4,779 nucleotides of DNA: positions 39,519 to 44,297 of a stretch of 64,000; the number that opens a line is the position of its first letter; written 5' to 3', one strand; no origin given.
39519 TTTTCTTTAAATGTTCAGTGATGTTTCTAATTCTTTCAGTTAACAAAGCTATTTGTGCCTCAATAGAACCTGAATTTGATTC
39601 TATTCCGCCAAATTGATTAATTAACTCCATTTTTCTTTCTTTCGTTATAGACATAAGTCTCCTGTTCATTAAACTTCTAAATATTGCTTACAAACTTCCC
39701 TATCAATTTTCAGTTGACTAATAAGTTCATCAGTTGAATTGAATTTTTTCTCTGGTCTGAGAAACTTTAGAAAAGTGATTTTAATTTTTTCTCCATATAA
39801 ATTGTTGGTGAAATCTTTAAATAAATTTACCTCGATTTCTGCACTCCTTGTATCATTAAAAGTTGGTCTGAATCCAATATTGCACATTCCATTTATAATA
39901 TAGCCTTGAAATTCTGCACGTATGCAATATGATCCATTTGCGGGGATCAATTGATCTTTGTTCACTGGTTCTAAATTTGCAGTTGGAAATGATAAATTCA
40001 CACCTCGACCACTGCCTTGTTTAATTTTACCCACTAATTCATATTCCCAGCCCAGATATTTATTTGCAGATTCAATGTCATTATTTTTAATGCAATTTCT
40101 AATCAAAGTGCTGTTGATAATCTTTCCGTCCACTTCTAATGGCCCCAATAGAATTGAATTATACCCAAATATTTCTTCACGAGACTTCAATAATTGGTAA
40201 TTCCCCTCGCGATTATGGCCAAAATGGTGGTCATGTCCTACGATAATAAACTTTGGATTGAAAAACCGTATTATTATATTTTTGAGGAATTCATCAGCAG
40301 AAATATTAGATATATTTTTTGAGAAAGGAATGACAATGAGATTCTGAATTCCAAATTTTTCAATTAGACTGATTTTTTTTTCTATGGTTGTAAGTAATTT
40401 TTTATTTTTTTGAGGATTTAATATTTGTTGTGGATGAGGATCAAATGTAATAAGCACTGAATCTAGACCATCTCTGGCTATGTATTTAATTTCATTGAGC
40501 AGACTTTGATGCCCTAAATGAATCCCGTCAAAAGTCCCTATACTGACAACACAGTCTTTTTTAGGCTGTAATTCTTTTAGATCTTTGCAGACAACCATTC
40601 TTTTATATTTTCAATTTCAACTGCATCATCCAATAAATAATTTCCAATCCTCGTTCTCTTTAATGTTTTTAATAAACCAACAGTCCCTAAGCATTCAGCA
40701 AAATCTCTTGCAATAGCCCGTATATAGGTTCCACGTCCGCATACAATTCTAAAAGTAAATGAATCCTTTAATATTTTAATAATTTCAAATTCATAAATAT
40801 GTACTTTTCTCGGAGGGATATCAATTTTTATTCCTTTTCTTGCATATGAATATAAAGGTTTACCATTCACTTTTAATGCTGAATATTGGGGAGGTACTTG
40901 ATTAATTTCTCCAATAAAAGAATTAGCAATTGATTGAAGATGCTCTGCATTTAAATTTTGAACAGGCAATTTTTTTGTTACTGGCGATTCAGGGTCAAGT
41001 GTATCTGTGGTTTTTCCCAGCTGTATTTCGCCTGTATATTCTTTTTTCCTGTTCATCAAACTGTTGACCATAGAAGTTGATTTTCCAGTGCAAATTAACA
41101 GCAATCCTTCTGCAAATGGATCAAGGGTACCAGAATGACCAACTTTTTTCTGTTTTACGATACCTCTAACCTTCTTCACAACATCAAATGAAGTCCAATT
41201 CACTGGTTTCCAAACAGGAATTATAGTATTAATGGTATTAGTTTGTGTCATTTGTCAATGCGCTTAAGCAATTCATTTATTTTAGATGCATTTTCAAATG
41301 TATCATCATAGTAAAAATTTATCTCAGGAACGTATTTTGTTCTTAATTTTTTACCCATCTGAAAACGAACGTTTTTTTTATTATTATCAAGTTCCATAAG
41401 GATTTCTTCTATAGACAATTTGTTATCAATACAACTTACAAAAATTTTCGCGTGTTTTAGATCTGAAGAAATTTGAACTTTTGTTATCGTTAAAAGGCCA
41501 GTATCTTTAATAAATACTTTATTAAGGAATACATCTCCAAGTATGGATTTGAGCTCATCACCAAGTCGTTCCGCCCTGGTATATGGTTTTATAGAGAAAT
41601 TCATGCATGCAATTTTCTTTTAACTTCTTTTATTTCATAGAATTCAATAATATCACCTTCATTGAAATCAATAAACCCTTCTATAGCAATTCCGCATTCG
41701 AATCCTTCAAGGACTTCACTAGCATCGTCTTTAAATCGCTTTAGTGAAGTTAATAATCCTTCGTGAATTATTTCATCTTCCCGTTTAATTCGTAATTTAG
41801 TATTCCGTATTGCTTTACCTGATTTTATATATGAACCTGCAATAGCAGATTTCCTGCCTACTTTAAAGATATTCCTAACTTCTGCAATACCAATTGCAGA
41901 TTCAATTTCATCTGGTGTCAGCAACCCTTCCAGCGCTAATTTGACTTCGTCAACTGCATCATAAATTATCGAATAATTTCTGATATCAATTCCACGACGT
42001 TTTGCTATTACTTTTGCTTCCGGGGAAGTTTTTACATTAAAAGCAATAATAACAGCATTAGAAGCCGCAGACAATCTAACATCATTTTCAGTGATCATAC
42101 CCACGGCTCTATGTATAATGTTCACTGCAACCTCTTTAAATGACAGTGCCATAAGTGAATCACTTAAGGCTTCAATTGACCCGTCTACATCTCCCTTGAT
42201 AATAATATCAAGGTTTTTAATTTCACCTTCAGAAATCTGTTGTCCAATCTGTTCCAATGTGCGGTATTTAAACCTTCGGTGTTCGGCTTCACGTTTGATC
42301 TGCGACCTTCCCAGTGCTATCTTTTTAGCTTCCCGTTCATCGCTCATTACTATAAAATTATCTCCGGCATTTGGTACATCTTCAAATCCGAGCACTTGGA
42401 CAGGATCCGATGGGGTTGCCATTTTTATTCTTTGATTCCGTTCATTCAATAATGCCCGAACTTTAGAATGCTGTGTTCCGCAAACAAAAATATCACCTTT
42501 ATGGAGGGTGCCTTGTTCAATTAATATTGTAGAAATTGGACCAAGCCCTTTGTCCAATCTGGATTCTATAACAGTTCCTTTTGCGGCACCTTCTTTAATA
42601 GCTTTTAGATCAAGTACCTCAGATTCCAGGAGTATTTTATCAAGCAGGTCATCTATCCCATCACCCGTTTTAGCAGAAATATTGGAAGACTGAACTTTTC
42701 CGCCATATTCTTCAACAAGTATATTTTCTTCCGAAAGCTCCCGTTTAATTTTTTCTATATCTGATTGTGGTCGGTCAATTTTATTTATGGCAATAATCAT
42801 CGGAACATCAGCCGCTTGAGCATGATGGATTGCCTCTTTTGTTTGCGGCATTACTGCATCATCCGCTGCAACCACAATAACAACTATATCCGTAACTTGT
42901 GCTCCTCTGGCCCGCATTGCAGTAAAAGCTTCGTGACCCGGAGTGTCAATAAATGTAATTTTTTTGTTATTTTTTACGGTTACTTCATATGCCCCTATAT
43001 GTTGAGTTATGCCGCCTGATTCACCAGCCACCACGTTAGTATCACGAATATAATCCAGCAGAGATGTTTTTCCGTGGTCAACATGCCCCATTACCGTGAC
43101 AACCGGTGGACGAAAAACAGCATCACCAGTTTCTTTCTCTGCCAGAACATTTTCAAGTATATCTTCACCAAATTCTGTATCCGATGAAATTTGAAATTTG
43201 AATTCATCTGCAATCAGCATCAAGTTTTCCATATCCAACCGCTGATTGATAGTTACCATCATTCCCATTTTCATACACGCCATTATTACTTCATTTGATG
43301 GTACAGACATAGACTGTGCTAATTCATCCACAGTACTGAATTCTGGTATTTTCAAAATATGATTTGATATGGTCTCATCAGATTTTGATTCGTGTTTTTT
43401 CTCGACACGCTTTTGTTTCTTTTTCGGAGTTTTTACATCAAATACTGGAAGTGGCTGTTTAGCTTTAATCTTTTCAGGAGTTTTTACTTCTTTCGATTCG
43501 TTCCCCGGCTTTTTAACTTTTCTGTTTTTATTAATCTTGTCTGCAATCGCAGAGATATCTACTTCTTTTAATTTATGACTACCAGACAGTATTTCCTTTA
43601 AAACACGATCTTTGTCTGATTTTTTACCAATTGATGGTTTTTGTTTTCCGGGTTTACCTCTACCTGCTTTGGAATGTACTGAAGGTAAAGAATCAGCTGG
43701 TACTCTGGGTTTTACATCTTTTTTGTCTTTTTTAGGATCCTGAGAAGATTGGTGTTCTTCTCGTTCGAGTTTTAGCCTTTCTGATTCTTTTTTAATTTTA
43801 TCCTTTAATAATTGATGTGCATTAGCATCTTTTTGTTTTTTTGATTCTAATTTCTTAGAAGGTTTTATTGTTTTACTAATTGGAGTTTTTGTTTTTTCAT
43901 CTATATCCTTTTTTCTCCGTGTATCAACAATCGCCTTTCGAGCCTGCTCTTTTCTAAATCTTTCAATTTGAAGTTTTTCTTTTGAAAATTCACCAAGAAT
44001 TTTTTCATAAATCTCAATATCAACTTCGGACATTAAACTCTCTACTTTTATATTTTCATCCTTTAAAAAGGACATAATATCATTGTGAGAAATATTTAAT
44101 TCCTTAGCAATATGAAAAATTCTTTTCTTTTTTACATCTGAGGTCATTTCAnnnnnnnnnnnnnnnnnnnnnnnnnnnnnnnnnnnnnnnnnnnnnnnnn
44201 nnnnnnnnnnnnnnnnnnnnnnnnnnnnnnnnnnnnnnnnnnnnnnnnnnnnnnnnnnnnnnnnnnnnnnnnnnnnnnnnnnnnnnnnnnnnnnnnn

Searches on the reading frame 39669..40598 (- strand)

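Call 35: search_protein_families(library=pfam, proteins=[window:39669-40598:-], max_evalue=0.00001)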
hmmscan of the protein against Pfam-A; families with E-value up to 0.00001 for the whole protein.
window:39669-40598:- (309 aa): 2 families
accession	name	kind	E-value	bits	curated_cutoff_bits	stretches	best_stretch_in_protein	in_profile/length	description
PF06574.18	FAD_syn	-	8.8e-46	156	27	1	13-164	5-157/158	FAD synthetase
PF01687.23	Flavokinase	-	1.2e-35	122.9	19.6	1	182-307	1-124/124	Riboflavin kinase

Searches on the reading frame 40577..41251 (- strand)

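Call 35: search_protein_families(library=pfam, proteins=[window:40577-41251:-], max_evalue=0.00001)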
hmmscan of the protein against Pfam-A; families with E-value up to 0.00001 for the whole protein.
window:40577-41251:- (224 aa): 1 family
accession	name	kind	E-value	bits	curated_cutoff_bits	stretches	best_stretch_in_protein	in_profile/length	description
PF01509.24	TruB_N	-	1.9e-53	181.3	27.3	1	29-177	1-149/149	TruB family pseudouridylate synthase (N terminal domain)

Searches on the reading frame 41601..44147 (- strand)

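Call 35: search_protein_families(library=pfam, proteins=[window:41601-44147:-], max_evalue=0.00001)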
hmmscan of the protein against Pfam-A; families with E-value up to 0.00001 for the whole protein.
window:41601-44147:- (848 aa): 8 families
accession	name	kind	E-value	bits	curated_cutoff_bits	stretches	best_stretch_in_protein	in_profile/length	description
PF11987.13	IF-2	-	2e-38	131.3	27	1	622-736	3-117/117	Translation-initiation factor 2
PF00009.33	GTP_EFTU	-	4.5e-36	124.6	26.5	1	350-506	6-183/188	Elongation factor Tu GTP binding domain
PF22042.2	EF-G_D2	-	4.5e-26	91.2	27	1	522-600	2-83/84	Elongation factor G domain 2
PF04760.21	IF2_N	-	4.7e-21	74.8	25.3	1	269-318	2-52/53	Translation initiation factor IF-2, N-terminal region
PF01926.29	MMR_HSR1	-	1.5e-11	44.9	21.9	1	350-456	2-113/113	50S ribosome-binding GTPase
PF00025.27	Arf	-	7.3e-07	29.3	22.3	1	353-505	20-170/174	ADP-ribosylation factor family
PF02421.24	FeoB_N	-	6.7e-06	26.1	27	0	350-505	3-156/156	Ferrous iron transport protein B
PF00071.28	Ras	-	8.8e-06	25.8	21.6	0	351-506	3-157/162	Ras family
